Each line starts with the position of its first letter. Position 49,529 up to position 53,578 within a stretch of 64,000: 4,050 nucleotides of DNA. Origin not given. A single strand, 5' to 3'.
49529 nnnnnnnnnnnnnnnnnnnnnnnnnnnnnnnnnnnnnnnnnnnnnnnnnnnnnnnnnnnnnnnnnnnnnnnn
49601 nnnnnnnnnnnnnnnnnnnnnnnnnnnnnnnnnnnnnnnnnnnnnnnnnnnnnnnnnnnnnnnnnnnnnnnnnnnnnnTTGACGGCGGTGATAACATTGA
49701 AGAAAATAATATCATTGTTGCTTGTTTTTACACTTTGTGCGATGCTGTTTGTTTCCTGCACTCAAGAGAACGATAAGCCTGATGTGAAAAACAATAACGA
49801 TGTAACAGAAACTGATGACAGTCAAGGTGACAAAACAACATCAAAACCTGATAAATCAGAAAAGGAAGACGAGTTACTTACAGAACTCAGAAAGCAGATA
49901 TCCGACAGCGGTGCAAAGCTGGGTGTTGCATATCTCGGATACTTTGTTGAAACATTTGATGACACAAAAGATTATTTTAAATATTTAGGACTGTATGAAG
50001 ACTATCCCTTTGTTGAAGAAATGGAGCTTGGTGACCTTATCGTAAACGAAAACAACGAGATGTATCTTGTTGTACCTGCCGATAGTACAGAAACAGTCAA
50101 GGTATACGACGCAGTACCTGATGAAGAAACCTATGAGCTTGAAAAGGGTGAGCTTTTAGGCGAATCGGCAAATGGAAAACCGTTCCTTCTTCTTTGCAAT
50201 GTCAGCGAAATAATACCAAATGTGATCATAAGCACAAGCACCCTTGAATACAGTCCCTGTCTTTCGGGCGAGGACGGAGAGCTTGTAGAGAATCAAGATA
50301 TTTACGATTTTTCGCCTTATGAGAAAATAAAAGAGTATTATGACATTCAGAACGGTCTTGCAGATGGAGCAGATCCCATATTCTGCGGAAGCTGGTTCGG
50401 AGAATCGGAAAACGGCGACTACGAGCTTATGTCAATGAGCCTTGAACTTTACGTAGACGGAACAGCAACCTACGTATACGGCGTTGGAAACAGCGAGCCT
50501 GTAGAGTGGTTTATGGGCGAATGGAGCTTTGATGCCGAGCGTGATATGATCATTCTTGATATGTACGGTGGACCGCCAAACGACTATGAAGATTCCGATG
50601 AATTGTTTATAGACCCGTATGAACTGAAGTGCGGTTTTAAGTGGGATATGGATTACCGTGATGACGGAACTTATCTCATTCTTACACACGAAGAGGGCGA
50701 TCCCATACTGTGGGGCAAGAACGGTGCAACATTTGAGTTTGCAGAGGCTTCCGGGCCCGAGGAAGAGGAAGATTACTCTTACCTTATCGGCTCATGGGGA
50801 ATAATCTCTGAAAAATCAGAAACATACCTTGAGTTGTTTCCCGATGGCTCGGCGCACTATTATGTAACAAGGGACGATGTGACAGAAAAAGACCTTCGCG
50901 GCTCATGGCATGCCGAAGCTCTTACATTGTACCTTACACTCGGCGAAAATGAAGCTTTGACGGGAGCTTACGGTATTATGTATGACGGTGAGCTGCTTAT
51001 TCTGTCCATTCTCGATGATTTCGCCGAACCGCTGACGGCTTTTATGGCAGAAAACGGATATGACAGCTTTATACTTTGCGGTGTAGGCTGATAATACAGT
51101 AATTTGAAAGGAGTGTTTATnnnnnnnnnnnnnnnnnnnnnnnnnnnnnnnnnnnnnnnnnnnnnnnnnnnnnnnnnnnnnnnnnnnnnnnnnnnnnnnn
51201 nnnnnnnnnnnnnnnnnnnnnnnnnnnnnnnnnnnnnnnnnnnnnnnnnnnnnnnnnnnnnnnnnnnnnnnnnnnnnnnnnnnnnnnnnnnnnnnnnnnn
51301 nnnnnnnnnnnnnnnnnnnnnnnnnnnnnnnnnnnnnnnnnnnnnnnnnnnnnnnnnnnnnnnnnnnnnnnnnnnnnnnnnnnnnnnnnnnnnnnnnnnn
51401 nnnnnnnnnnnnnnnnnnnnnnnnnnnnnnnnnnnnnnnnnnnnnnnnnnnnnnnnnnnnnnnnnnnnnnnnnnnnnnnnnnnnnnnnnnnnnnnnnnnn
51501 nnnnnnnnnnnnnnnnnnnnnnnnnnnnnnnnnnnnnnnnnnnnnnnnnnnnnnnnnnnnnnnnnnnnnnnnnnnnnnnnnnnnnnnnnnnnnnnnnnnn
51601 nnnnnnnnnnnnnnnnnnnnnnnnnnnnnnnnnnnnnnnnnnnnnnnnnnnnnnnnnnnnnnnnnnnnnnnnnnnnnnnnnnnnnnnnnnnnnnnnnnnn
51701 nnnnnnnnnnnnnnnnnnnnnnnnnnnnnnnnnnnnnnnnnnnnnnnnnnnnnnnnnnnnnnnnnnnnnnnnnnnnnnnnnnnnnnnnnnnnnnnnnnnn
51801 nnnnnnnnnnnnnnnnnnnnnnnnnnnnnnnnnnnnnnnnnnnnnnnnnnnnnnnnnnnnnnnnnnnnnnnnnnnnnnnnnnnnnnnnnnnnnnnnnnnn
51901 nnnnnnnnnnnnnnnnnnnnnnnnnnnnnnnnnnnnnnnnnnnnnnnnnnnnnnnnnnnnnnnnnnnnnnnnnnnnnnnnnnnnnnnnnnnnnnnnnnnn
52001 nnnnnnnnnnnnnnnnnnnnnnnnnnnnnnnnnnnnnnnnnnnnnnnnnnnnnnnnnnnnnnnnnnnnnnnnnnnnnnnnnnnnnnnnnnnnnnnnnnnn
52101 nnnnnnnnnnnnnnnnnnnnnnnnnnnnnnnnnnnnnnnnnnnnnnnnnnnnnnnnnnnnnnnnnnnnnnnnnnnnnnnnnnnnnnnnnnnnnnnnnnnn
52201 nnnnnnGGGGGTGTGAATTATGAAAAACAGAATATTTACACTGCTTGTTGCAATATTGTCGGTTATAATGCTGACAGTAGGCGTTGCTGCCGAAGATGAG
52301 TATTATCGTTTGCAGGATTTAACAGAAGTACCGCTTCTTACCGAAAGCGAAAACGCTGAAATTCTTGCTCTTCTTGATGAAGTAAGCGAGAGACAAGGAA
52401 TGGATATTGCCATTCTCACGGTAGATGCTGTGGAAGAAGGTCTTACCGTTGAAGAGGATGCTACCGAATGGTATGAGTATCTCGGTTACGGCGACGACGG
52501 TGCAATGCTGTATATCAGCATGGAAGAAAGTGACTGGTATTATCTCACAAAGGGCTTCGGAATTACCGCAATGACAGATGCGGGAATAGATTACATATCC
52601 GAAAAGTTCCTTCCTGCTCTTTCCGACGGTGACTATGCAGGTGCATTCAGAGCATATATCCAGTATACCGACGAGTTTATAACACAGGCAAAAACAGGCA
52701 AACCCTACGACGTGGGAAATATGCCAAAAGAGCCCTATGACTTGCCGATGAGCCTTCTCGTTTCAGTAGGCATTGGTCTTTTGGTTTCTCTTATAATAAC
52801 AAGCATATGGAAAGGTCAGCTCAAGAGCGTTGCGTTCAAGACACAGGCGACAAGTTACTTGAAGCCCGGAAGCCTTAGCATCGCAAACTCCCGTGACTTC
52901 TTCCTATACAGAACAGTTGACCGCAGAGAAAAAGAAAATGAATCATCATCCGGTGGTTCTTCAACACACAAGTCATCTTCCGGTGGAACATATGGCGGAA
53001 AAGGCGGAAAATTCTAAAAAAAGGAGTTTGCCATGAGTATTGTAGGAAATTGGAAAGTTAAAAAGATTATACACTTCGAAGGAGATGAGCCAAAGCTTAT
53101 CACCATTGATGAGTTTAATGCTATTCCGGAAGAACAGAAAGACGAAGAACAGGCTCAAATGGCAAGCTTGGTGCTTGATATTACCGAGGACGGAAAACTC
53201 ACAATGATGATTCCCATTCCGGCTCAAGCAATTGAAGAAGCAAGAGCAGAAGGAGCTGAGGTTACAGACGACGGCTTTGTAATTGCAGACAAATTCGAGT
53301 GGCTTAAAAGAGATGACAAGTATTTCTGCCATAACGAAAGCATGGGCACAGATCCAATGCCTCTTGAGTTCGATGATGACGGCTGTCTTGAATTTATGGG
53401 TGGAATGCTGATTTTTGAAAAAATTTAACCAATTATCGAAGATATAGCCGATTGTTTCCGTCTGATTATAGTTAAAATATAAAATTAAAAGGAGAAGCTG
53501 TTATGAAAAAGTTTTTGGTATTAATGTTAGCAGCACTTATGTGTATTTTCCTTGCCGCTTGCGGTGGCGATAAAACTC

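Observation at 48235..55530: Nine-gene operon of zinc-ribbon proteins, a TPM-domain membrane protein and lipoproteins of unknown function, directly downstream of the defence genes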

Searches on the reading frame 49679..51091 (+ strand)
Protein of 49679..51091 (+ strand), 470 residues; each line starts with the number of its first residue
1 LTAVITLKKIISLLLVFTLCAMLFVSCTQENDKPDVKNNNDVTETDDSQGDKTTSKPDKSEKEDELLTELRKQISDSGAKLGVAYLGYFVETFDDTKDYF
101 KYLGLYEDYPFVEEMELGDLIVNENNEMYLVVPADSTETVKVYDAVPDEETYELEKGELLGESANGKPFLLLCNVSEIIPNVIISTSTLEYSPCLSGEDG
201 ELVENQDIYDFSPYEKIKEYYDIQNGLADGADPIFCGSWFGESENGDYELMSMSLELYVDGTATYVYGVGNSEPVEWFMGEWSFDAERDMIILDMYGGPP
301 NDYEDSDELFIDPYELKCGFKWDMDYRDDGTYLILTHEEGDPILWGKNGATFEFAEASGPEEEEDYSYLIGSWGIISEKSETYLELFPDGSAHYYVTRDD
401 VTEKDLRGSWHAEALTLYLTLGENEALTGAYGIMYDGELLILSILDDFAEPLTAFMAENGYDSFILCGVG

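Call 3: search_protein_families(library=pfam, proteins=[window:49679-51091:+], max_evalue=1)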
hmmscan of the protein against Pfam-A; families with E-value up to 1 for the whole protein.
window:49679-51091:+ (470 aa): 1 family
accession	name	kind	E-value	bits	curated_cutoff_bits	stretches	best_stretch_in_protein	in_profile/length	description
PF14851.11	FAM176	-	0.087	13.1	31.5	1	13-65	32-83/152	FAM176 family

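Call 4: search_protein_families(library=ncbifam, proteins=[window:49679-51091:+], max_evalue=1)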
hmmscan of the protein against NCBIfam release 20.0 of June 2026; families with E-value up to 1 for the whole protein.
window:49679-51091:+ (470 aa): 5 families
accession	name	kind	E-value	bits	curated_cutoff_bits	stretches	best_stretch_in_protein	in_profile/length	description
NF053772.1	BSAP5b_fam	equivalog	0.0061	15.9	380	1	9-76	3-71/418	BSAP5b family pore-forming toxin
TIGR03490.1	Mycoplas_LppA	paralog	0.068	11.6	325.5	1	8-64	5-60/541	LppA family lipoprotein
TIGR04313.1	aro_clust_Mycop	subfamily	0.09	12.4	40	1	8-58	4-54/296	aromatic motif membrane protein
TIGR03066.1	Gem_osc_para_1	paralog_domain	0.14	12.3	93.25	1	356-425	18-88/121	TIGR03066 family protein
NF033729.0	borfam54_2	equivalog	0.17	11.6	30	1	9-55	7-54/226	complement regulator-acquiring protein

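Call 6: search_protein_families(library=padloc, proteins=[window:49679-51091:+], max_evalue=0.1)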
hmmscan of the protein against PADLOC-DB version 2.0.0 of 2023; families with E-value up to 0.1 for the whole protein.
window:49679-51091:+ (470 aa): 0 families

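Call 46: find_homologous_proteins(query=window:49679-51091:+, max_evalue=0.00001)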
Query window:49679-51091:+ (470 aa): 29 proteins with E <= 0.00001 among 8000 candidates.
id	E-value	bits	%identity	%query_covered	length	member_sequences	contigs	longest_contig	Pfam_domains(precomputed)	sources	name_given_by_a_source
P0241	0.0e+0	1056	100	99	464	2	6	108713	-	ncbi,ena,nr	ncbi:MAG: hypothetical protein E7588_06265 [Ruminococcaceae bacterium]|nr:hypothetical protein [Osci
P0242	0.0e+0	1020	96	99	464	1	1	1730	-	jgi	jgi:hypothetical protein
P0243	7.7e-295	996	94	99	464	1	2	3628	-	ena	-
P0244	3.2e-285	965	91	99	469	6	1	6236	-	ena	-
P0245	8.5e-283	957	93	96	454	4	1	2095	-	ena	-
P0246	4.4e-268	908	86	99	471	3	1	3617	-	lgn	-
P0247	1.0e-262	890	84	99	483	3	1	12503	-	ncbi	-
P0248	1.5e-254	863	83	99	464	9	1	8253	-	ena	-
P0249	1.6e-222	758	71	100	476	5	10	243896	-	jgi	-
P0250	1.5e-206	705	70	96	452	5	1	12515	-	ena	-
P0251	5.5e-203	693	67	97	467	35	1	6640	-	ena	-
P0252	5.9e-197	674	65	99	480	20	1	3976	-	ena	-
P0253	5.4e-174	598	61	99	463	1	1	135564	-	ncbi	-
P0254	2.3e-163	563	56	99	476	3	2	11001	-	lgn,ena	-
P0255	9.5e-162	557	55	99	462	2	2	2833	-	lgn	-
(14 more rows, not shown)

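Call 58: predict_structure(alignment_id=A4)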
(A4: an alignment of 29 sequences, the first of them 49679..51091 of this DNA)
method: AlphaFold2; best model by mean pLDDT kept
length: 470 residues; sequences in the alignment: 29
mean_pLDDT: 77.0   pTM: 0.45
mean pLDDT of the five models: 77.0, 75.8, 74.8, 73.9, 73.0
residues with pLDDT >= 90: 175; 70-90: 168; 50-70: 57; < 50: 70
segments of 3 or more residues with pLDDT < 50: 1-9, 19-21, 23-61, 225-234, 359-364
pLDDT, mean of each block of 10 residues (from residue 1): 44 56 37 28 28 30 75 92 86 81 89 90 85 92 80 82 93 74 91 71 82 83 52 63 89 82 84 83 74 93 86 93 69 86 90 73 60 87 91 92 93 89 83 84 86 90 76
secondary structure, 60 per line:
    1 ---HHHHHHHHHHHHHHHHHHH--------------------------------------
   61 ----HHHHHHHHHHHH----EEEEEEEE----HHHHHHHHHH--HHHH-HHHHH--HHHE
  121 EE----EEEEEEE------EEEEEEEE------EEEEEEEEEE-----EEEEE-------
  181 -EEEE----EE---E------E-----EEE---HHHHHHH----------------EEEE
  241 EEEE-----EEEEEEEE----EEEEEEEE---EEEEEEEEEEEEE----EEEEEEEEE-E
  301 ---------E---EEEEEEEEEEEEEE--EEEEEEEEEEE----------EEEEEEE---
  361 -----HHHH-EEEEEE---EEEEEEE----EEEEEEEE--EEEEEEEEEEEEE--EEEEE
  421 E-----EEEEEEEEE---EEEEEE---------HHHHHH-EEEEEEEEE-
elements in order: H4-22 H65-76 E81-88 H93-102 H105-108 H110-114 E120-122 E127-133 E140-147 E154-163 E169-173 E182-185 E208-210 H214-220 E237-244 E250-257 E262-269 E273-285 E290-298 E314-327 E330-340 E351-357 H366-369 E371-376 E380-386 E391-398 E401-413 E416-421 E427-435 E439-444 H454-459 E461-469

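Call 60: fold_search(model_id=the predicted structure, library=pdb)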
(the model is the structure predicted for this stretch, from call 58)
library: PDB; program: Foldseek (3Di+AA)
matches with E <= 10: 1096; with E <= 0.001: 6
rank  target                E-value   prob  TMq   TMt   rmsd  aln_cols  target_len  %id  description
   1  8e0p_A                1.5e-04  1.00  0.18  0.12  17.6       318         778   11  Crystal structure of mouse APCDD1 in fusion with engineered MBP (released 2023-05-03)
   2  8e0r_B                1.6e-04  1.00  0.18  0.20  18.0       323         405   11  Crystal structure of mouse APCDD1 in P21 space group (released 2023-05-10)
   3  8e0p_D                1.6e-04  0.99  0.17  0.11  17.7       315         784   11  Crystal structure of mouse APCDD1 in fusion with engineered MBP (released 2023-05-03)
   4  8e0r_A                1.6e-04  0.99  0.17  0.19  18.1       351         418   11  Crystal structure of mouse APCDD1 in P21 space group (released 2023-05-10)
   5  8e0p_B                3.0e-04  0.99  0.17  0.11  18.1       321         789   11  Crystal structure of mouse APCDD1 in fusion with engineered MBP (released 2023-05-03)
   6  8e0p_C                3.4e-04  0.99  0.17  0.11  17.5       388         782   11  Crystal structure of mouse APCDD1 in fusion with engineered MBP (released 2023-05-03)
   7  5yvf_C                2.2e-03  0.82  0.13  0.17  17.9       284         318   12  Crystal structure of BFA1 (released 2018-08-08)
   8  5yvf_A                2.7e-03  0.69  0.13  0.16  17.8       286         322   12  Crystal structure of BFA1 (released 2018-08-08)
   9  5yvf_D                5.0e-03  0.69  0.13  0.17  17.7       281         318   11  Crystal structure of BFA1 (released 2018-08-08)
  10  3rb9_B                5.8e-03  0.18  0.12  0.13  16.4       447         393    9  Crystal structure of the M. tuberculosis beta clamp (released 2012-04-04)
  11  8q81                  6.8e-03  0.23  0.11  0.13  22.9       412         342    8  Photorhabdus laumondii lectin PLL3 in complex with alpha-methyl-fucoside (released 2025-03-05)
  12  6s50_A                7.2e-03  0.84  0.14  0.24  21.3       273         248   13  scdSav(SARK)mv2 - Engineering Single-Chain Dimeric Streptavidin as Host for Artificial Metalloenzymes (released 2019-09-25)
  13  6flu_A                7.6e-03  0.13  0.09  0.11  23.1       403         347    9  Photorhabdus asymbiotica lectin (PHL) in complex with synthetic C-fucoside (released 2019-02-06)
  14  3rb9_A                9.8e-03  0.15  0.12  0.13  16.4       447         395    9  Crystal structure of the M. tuberculosis beta clamp (released 2012-04-04)
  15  5mxg_A                1.0e-02  0.23  0.12  0.15  21.3       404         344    6  Photorhabdus asymbiotica lectin (PHL) in complex with blood group H trisaccharide (released 2017-08-09)
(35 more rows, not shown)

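Call 64: search_protein_families(library=phrogs, proteins=[window:49679-51091:+], max_evalue=0.01)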
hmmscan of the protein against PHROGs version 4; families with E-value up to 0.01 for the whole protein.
window:49679-51091:+ (470 aa): 1 family
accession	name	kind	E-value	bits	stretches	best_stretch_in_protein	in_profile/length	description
phrog_806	-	unknown function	0.0075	17.3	0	8-64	3-51/187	-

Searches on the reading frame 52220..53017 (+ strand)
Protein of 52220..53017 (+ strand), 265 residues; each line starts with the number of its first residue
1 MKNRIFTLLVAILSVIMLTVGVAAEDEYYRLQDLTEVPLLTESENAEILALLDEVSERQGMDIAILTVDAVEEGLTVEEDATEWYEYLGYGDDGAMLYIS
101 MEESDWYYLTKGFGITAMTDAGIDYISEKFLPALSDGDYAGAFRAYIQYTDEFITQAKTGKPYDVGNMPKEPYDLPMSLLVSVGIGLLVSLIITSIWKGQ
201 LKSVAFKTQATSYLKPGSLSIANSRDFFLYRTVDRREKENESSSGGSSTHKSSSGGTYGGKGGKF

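Call 3: search_protein_families(library=pfam, proteins=[window:52220-53017:+], max_evalue=1)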
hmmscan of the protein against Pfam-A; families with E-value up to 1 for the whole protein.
window:52220-53017:+ (265 aa): 3 families
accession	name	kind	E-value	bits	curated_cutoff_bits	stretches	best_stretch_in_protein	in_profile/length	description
PF04536.20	TPM_phosphatase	-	3.8e-21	75.8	22.1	1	39-150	7-122/125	TPM domain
PF02916.20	DNA_PPF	-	0.039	14.9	25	1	13-70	41-98/116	DNA polymerase processivity factor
PF11151.13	DUF2929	-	0.14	12.9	23.8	1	165-197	21-53/56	Protein of unknown function (DUF2929)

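Call 4: search_protein_families(library=ncbifam, proteins=[window:52220-53017:+], max_evalue=1)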
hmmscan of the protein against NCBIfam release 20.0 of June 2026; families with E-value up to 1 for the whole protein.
window:52220-53017:+ (265 aa): 0 families

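Call 6: search_protein_families(library=padloc, proteins=[window:52220-53017:+], max_evalue=0.1)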
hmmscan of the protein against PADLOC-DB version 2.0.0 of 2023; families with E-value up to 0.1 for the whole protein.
window:52220-53017:+ (265 aa): 0 families

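Call 64: search_protein_families(library=phrogs, proteins=[window:52220-53017:+], max_evalue=0.01)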
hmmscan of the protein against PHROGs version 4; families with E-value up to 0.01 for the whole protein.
window:52220-53017:+ (265 aa): 0 families

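Call 67: search_solved_structures(query=window:52220-53017:+, max_evalue=0.01)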
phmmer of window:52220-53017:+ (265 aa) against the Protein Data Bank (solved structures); distinct sequences matched with E-value up to 0.01: 0.

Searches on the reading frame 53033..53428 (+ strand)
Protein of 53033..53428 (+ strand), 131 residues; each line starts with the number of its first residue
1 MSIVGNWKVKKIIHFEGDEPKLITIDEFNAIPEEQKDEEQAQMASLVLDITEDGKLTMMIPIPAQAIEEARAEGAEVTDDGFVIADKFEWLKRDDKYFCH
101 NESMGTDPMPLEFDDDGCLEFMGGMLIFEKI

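Call 3: search_protein_families(library=pfam, proteins=[window:53033-53428:+], max_evalue=1)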
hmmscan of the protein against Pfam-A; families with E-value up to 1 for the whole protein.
window:53033-53428:+ (131 aa): 0 families

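Call 4: search_protein_families(library=ncbifam, proteins=[window:53033-53428:+], max_evalue=1)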
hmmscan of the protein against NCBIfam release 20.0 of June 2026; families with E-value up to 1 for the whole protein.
window:53033-53428:+ (131 aa): 0 families

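Call 6: search_protein_families(library=padloc, proteins=[window:53033-53428:+], max_evalue=0.1)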
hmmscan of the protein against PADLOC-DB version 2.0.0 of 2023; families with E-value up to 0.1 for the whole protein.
window:53033-53428:+ (131 aa): 0 families

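Call 63: search_solved_structures(query=A5, max_evalue=10)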
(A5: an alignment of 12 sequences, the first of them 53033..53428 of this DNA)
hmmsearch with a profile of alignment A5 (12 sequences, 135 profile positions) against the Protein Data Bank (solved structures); distinct sequences matched with E-value up to 10: 5.
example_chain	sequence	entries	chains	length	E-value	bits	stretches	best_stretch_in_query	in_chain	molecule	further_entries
5cwc_A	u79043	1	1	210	0.0053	20.4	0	41-86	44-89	Designed helical repeat protein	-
5cwg_A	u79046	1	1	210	0.028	18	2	44-86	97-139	Designed helical repeat protein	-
8jhz_A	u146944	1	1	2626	0.1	16.2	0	47-108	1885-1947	Hemorrhagic toxin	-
2fe1_A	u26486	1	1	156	1.3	12.6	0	34-83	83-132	conserved hypothetical protein PAE0151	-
3hia_A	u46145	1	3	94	2.1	12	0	78-99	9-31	Choline binding protein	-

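Call 64: search_protein_families(library=phrogs, proteins=[window:53033-53428:+], max_evalue=0.01)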
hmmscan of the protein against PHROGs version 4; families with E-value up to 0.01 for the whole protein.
window:53033-53428:+ (131 aa): 0 families
